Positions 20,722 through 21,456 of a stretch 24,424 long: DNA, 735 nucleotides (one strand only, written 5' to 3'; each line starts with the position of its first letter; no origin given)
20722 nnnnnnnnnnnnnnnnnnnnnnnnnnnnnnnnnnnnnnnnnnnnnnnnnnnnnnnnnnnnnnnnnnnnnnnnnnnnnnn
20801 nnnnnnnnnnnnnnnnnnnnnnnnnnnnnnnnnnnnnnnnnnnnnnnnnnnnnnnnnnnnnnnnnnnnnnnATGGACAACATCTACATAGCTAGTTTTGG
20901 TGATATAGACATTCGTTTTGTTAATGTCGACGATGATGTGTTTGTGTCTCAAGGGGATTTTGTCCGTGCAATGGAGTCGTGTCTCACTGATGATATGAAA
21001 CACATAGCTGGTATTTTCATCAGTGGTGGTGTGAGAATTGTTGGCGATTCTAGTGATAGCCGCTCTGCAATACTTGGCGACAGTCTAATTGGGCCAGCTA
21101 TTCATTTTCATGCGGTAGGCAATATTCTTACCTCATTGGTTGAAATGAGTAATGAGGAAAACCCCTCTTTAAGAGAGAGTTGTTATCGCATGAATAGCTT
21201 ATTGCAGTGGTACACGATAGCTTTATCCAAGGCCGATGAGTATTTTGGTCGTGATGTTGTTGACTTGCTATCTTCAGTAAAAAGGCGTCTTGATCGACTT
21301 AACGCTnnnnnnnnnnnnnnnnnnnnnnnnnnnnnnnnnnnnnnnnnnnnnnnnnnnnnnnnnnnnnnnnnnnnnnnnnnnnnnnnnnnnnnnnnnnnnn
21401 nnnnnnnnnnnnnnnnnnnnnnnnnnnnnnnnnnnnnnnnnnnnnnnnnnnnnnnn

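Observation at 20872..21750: Toxin-antitoxin-like pair: HicB-fold protein with an extra N-terminal domain, followed by a HicA toxin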

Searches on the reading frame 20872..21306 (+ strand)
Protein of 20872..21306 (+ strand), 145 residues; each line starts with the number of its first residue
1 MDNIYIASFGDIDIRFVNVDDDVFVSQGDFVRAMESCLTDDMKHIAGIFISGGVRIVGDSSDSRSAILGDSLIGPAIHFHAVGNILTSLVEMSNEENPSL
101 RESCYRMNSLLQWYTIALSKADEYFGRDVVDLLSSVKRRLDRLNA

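Call 30: search_protein_representatives(alignment_id=A2)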
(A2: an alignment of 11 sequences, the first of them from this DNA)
Query: 11 sequences, 143 profile positions. Proteins with E-value up to 0.001 (for the whole library): 30; up to 1e-10: 17; up to 1e-30: 6. The best 30 are listed.
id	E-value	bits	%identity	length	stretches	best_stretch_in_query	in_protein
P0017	9.5e-65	233.2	-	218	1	2-143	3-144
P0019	3.3e-48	179.6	-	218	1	1-143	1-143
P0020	5.8e-48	178.8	-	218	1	1-143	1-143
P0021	5.6e-41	156.2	-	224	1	1-143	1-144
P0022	2.5e-34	134.6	-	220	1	1-143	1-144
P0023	4.0e-33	130.7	-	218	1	4-143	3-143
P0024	8.7e-27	110.1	-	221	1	2-142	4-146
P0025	4.1e-25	104.7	-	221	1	1-142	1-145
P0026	2.5e-21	92.4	-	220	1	1-142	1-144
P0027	5.1e-21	91.5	-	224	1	1-143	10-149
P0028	4.8e-19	85.1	-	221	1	3-143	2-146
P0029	1.1e-17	80.7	-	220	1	1-142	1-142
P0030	1.3e-17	80.4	-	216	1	4-143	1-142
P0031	1.2e-15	74.1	-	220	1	4-141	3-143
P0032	1.5e-13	67.2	-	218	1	1-142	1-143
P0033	8.8e-13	64.7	-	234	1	4-140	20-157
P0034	1.5e-11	60.8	-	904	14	72-116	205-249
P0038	3.9e-09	52.9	-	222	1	7-141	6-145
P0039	8.5e-09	51.8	-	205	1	80-143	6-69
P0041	2.8e-06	43.7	-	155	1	5-142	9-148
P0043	5.1e-06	42.8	-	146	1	4-139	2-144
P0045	7.6e-05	39.0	-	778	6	19-67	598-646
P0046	2.0e-04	37.6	-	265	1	4-91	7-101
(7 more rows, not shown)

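Call 31: search_protein_families(library=pfam, proteins=[P0033, P0038, P0039, P0041, P0043, P0046, P0045, P0034, P0027, P0030], max_evalue=0.1)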
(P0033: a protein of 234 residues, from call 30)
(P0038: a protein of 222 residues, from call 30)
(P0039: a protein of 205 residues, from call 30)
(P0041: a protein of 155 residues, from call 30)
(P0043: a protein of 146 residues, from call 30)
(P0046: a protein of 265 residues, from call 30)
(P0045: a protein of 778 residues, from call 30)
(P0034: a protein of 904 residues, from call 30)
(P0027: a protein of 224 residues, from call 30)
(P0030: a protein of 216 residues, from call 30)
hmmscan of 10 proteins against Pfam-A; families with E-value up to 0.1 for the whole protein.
P0033 (234 aa): 0 families

P0038 (222 aa): 1 family
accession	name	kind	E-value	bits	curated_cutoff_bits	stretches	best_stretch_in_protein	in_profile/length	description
PF08972.17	DUF1902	-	8.1e-09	35.9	22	1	152-213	3-65/74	Domain of unknown function (DUF1902)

P0039 (205 aa): 0 families

P0041 (155 aa): 0 families

P0043 (146 aa): 0 families

P0046 (265 aa): 0 families

P0045 (778 aa): 6 families
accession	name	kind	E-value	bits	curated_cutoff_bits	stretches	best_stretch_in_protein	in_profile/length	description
PF01436.27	NHL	-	4.1e-33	112.2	20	1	506-531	2-28/28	NHL repeat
PF20937.3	FHBP_N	-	8.1e-08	32.7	27.6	0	242-260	20-38/92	Factor H binding protein, N-terminal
PF18781.7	Phage_spike_2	-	1.4e-06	29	25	0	456-497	10-51/76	Phage spike trimer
PF17170.10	DUF5128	-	0.00018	21.2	22.9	0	210-238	43-71/321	6-bladed beta-propeller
PF23821.1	DUF7191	-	0.0019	18.5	27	0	340-353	47-60/64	Family of unknown function (DUF7191)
PF13588.12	HSDR_N_2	-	0.044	14.3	25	0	207-240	75-110/110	Type I restriction enzyme R protein N terminus (HSDR_N)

P0034 (904 aa): 9 families
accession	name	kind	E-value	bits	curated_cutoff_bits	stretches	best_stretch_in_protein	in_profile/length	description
PF22482.2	AsnC_trans_reg_3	-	1.1e-39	134.9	24.4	1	12-79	16-83/95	PF0864 C-terminal dimeric alpha+beta barrel domain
PF16995.10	tRNA-synt_2_TM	-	4.1e-22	79.5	26.8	0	331-370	17-56/215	Transmembrane region of lysyl-tRNA synthetase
PF02870.21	Methyltransf_1N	-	1.6e-12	48.2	21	0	290-306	45-62/71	6-O-methylguanine DNA methyltransferase, ribonuclease-like domain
PF15884.10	QIL1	-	1.9e-09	38.3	26.6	0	326-357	46-77/77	MICOS complex subunit MIC13, QIL1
PF16504.10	SP24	-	2.2e-09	37.9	30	0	348-429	3-86/147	Putative virion membrane protein of plant and insect virus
PF19228.4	DUF5881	-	0.00064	19.7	25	0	57-113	45-96/163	Family of unknown function (DUF5881)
PF00619.27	CARD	-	0.008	16.6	23.9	0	258-304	39-83/85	Caspase recruitment domain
PF08372.16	PRT_C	-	0.065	13.5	28.1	0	306-363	96-150/156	Plant phosphoribosyltransferase C-terminal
PF22909.1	Caulimovir_coat_dom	-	0.071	13.9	27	0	107-143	17-53/113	Caulimovirus coat protein, conserved domain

P0027 (224 aa): 1 family
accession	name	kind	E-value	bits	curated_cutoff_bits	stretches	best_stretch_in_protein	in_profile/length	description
PF08972.17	DUF1902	-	0.0043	17.6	22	1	155-200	4-52/74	Domain of unknown function (DUF1902)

P0030 (216 aa): 1 family
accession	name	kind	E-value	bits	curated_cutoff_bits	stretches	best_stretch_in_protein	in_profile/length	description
PF08972.17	DUF1902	-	5.4e-06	26.9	22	1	155-207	13-65/74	Domain of unknown function (DUF1902)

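Call 34: search_solved_structures(query=A2, max_evalue=10, show_alignments=2)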
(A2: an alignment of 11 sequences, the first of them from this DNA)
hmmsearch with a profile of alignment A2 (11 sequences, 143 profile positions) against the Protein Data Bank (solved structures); distinct sequences matched with E-value up to 10: 0.

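Call 37: find_related_loci(query=A2, collection=genome_contigs, flank=4000)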
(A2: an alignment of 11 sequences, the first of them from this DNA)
Query A2 (143 aa) in genome_contigs; peptide patterns used: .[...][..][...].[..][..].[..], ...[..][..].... (x = any residue, [..] = any of these).
52 stretches matched a pattern; 3 encode a relative of the query (tblastn E <= 1e-3); 3 distinct loci.
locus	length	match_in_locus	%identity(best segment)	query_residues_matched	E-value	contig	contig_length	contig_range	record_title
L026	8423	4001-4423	48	3-143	3e-45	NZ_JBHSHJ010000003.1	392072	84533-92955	Giesbergeria sinuosa strain CCUG 49452 spades_K_17_127_3, whole genome shotgun sequence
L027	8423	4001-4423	48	3-143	5e-45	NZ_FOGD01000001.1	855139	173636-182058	Giesbergeria anulus strain ATCC 35958, whole genome shotgun sequence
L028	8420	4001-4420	36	4-143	7e-31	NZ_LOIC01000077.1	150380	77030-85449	Photorhabdus namnaonensis strain PB45.5 Phpb_contig000078, whole genome shotgun sequence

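Call 41: predict_structure(alignment_id=A2)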
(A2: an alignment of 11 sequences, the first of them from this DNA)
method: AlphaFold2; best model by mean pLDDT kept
length: 143 residues; sequences in the alignment: 11
mean_pLDDT: 82.2   pTM: 0.77
mean pLDDT of the five models: 82.2, 82.0, 81.1, 78.8, 78.8
residues with pLDDT >= 90: 64; 70-90: 50; 50-70: 17; < 50: 12
segments of 3 or more residues with pLDDT < 50: 54-64
pLDDT, mean of each block of 10 residues (from residue 1): 88 92 90 94 84 50 57 85 88 86 94 95 87 70 54
secondary structure, 60 per line:
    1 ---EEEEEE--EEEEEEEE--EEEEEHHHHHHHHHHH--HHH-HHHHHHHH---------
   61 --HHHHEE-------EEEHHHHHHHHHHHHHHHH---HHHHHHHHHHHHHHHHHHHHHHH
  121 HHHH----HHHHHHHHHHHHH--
elements in order: E4-9 E12-19 E22-26 H27-37 H44-51 H63-66 E76-78 H79-94 H98-124 H129-141

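Call 54: fold_search(model_id=the predicted structure, library=viral)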
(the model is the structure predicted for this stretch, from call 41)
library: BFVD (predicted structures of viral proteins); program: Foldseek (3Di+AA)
matches with E <= 10: 412; with E <= 0.001: 0
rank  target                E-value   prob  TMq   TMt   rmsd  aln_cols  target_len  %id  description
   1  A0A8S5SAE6            3.0e-03  0.98  0.41  0.24  12.3       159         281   14  Repressor domain protein [Siphoviridae sp. ctgaY24]
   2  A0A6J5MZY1            5.7e-03  1.00  0.50  0.37   4.9       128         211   10  Uncharacterized protein [uncultured Caudovirales phage]
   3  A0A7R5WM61            8.6e-03  0.89  0.36  0.15  13.5       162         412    9  Putative Bro-N domain-containing protein 15 [Diachasmimorpha longicaudata entomopoxvirus]
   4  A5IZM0                1.2e-02  0.80  0.35  0.34  12.0       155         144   15  Pep [Spodoptera litura granulovirus]
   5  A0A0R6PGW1            1.8e-02  0.97  0.42  0.33   7.8       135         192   10  (no name in the UniProt tables at hand)
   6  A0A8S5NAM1            2.2e-02  0.85  0.39  0.22  13.9       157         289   14  Repressor domain protein [Siphoviridae sp. ctL5G6]
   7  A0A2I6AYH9            2.3e-02  0.60  0.33  0.29  13.8       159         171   11  (no name in the UniProt tables at hand)
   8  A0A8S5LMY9            2.5e-02  0.92  0.42  0.28  12.7       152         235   12  Repressor domain protein [Siphoviridae sp. ctbQZ1]
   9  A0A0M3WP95            2.5e-02  0.80  0.38  0.16  14.4       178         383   10  38.7K [Perigonia lusca single nucleopolyhedrovirus]
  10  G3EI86                2.6e-02  0.57  0.31  0.22  11.1       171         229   11  Zinc finger protein [Yokapox virus]
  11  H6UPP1                3.5e-02  0.94  0.45  0.29   7.3       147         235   11  BRO-A2 [Autographa californica multiple nucleopolyhedrovirus]
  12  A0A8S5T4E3            3.5e-02  0.90  0.39  0.20   8.5       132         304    8  Repressor domain protein [Siphoviridae sp. ctMBu2]
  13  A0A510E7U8            3.5e-02  0.60  0.36  0.32  10.6       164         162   14  (no name in the UniProt tables at hand)
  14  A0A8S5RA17            3.7e-02  0.66  0.38  0.34  15.7       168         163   10  Repressor domain protein [virus sp. ctDYl1]
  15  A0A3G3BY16            4.0e-02  0.93  0.42  0.32   7.8       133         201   10  Ant-like antirepressor protein [Edwardsiella phage Edno5]
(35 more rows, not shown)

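Call 58: search_dna_similar(query=window:20872-21306:+, collection=phages, mode=protein, max_rows=20, max_evalue=0.001)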
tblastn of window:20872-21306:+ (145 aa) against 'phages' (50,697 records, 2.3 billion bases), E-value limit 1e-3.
Records with a match: 2; places in all: 2; records where one place covers at least 80% of the query: 2.
Best place of each record, by identity: 60-80% 2.
By first word of the organism name: Salmonella 2.
By host as written in the record: Salmonella enterica subsp. diarizonae 89/00 IIIb 2.
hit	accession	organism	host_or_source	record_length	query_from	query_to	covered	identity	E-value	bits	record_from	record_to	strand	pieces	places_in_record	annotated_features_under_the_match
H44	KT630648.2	Salmonella phage SEN22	Salmonella enterica subsp. diarizonae ...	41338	1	145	100%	70.3%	1e-66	223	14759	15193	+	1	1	hypothetical protein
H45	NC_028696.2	Salmonella phage SEN22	Salmonella enterica subsp. diarizonae ...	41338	1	145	100%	70.3%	1e-66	223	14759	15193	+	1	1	hypothetical protein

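Call 59: search_dna_similar(query=window:20872-21306:+, collection=plasmids, mode=protein, max_rows=20, max_evalue=0.001)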
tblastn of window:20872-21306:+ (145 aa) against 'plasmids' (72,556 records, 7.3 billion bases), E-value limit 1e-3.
No match.

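Call 94: find_encoding_contigs(protein=P0043, flank=3000, max_places=2)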
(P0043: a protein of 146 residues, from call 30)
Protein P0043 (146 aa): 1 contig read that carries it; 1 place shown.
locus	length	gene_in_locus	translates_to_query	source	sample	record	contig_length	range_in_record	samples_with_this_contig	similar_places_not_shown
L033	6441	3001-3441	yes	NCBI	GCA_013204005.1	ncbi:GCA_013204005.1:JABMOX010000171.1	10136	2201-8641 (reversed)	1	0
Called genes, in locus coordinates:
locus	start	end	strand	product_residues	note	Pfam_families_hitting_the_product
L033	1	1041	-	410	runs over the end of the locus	PF01743:PolyA_pol, PF12627:PolyA_pol_RNAbd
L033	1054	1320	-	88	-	PF19606:DUF6111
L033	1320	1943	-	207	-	PF00293:NUDIX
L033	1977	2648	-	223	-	PF06938:DUF1285_N, PF21028:DUF1285_C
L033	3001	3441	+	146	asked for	-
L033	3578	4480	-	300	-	PF00072:Response_reg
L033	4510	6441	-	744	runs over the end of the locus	PF00989:PAS, PF13188:PAS_8 (weak), PF08448:PAS_4, PF13426:PAS_9, PF01590:GAF, PF13185:GAF_2, PF00512:HisKA, PF02518:HATPase_c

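Call 95: find_encoding_contigs(protein=P0041, flank=3000, max_places=2)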
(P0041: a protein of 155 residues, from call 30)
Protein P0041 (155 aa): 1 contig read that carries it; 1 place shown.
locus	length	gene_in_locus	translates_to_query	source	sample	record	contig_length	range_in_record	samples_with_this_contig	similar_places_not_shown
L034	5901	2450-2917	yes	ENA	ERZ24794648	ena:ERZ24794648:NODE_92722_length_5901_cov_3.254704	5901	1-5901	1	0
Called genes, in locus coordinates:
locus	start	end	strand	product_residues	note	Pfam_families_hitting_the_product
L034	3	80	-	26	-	?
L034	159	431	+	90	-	-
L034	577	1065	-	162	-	-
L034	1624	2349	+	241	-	PF12844:HTH_19 (weak), PF00717:Peptidase_S24 (weak)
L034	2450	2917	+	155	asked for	-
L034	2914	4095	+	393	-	PF02195:ParB_N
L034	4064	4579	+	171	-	-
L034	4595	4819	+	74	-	-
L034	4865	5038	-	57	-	PF07927:HicA_toxin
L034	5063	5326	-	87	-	PF08972:DUF1902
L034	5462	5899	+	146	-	?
